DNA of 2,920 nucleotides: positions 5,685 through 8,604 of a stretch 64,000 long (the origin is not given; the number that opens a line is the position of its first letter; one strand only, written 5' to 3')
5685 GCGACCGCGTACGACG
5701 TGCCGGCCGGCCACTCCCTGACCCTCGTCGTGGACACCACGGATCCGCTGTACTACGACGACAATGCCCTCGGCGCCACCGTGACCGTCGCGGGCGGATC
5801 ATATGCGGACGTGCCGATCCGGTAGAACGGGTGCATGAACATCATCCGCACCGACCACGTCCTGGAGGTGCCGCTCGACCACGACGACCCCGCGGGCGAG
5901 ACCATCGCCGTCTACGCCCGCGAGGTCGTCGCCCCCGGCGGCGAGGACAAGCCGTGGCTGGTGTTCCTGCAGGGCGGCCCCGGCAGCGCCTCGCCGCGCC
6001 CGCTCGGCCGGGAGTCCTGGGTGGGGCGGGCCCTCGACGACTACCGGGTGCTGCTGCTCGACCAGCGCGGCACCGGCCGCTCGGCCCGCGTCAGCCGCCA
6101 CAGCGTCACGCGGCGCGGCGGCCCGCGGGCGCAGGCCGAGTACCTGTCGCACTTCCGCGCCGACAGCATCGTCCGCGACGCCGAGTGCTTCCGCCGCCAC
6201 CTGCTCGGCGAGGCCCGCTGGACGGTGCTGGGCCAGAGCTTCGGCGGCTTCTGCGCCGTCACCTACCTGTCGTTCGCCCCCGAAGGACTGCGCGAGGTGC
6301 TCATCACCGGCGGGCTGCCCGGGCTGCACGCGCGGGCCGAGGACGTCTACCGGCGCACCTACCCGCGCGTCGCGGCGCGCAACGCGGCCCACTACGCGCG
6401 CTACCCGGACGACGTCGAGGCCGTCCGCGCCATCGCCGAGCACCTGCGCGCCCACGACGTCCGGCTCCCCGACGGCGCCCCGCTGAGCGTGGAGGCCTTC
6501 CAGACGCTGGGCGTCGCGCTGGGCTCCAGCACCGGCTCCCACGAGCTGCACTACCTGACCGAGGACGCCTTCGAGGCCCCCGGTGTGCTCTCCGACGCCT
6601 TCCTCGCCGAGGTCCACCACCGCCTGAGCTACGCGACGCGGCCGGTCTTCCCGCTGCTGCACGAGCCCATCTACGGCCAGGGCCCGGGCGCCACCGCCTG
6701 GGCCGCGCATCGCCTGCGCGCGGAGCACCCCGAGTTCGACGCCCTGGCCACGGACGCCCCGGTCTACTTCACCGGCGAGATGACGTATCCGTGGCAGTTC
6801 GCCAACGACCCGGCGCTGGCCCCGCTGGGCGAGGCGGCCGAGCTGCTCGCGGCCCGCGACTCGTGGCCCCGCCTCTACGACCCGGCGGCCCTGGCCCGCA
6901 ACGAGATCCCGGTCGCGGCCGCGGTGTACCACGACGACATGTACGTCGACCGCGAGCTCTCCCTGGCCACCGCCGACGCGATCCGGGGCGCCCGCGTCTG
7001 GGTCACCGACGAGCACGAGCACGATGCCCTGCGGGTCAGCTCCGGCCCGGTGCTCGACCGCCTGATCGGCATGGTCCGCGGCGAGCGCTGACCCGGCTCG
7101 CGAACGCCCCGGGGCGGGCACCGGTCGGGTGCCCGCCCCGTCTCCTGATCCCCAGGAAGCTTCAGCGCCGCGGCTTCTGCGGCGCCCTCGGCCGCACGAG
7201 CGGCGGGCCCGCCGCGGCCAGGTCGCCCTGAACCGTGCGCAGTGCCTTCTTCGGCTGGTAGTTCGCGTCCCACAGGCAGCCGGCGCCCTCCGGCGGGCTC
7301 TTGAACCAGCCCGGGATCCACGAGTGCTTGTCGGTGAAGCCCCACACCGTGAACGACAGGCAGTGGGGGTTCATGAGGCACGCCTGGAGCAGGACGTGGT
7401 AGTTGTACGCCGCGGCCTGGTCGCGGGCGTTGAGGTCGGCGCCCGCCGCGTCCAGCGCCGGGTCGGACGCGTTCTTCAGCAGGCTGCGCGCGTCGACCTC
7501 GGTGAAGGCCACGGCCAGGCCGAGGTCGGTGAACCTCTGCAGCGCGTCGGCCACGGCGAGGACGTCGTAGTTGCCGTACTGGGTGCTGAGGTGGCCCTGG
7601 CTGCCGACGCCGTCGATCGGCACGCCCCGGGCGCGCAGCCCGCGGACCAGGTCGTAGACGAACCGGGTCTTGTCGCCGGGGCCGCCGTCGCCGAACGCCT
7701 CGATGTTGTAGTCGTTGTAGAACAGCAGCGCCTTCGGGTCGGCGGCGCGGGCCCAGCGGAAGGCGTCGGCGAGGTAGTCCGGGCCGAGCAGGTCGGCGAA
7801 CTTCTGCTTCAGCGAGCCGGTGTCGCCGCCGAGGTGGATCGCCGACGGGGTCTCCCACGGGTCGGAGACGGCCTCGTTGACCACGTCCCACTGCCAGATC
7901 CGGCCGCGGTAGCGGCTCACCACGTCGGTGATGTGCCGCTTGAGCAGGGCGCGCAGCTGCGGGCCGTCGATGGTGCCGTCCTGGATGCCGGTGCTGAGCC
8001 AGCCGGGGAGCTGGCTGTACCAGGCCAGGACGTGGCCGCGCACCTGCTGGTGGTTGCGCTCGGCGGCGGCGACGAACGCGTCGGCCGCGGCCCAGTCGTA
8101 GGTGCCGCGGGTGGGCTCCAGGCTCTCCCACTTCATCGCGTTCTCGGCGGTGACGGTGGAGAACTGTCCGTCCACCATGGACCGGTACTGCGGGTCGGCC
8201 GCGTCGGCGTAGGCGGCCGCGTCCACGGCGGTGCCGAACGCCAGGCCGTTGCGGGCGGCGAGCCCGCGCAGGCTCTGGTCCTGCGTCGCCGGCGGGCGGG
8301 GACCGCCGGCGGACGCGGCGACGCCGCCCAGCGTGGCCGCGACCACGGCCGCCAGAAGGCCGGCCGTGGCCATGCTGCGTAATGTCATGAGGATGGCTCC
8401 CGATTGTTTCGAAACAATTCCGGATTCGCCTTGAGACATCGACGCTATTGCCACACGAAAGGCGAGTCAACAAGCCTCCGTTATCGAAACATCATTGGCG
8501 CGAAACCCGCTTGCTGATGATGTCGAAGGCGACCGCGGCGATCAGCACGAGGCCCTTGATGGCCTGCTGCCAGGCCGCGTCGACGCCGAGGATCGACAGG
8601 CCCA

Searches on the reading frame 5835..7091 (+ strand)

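Call 102: search_protein_families(library=pfam, proteins=[window:5835-7091:+], max_evalue=0.001)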
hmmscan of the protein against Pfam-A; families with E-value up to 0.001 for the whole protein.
window:5835-7091:+ (418 aa): 2 families
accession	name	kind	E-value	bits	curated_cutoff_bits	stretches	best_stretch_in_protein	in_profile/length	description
PF00561.26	Abhydrolase_1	-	8e-18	65.4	25.8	1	40-227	1-169/245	alpha/beta hydrolase fold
PF12146.15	Hydrolase_4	-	3.1e-07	30.4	27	1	68-167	30-116/239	Serine aminopeptidase, S33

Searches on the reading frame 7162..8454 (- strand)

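Call 102: search_protein_families(library=pfam, proteins=[window:7162-8454:-], max_evalue=0.001)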
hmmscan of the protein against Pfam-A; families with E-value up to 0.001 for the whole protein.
window:7162-8454:- (430 aa): 1 family
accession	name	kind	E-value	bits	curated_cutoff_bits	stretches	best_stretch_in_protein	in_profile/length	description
PF00331.26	Glyco_hydro_10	-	6.9e-91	305.1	22.1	1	61-408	1-308/311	Glycosyl hydrolase family 10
